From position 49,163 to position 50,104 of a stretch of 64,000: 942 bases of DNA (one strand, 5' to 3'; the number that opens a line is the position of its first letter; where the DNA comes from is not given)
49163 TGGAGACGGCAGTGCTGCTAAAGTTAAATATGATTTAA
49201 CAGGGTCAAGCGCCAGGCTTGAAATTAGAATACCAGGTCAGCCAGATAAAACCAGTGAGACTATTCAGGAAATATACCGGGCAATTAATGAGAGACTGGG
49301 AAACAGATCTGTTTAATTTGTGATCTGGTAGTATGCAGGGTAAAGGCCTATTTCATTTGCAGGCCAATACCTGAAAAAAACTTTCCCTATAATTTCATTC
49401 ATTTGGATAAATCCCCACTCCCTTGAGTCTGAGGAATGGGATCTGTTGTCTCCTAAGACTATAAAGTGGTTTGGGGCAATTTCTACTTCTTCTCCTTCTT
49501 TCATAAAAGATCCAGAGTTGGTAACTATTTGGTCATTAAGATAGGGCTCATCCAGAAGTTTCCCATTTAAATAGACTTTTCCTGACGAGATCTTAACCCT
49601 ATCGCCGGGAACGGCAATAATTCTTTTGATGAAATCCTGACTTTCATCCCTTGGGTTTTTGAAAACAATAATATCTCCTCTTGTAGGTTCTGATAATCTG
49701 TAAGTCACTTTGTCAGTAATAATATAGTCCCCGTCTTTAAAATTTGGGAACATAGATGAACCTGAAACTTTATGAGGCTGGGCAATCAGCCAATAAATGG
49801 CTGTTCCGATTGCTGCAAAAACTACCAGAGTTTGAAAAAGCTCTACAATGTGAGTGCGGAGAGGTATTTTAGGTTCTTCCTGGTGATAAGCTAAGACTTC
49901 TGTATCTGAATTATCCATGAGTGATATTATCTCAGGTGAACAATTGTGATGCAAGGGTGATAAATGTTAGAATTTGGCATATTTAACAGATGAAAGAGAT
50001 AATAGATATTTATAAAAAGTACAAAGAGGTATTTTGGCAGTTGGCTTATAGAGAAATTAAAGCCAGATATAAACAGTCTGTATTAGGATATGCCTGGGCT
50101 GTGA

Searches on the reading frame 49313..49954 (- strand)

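Call 83: search_protein_families(library=pfam, proteins=[window:49313-49954:-], max_evalue=0.001)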
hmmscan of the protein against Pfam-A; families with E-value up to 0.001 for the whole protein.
window:49313-49954:- (213 aa): 2 families
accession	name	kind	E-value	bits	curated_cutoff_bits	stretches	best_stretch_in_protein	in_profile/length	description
PF10502.14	Peptidase_S26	-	2.3e-48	164.7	22.9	1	37-197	2-168/168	Signal peptidase, peptidase S26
PF00717.28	Peptidase_S24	-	2.7e-05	24.3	23.3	1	62-124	39-93/116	Peptidase S24-like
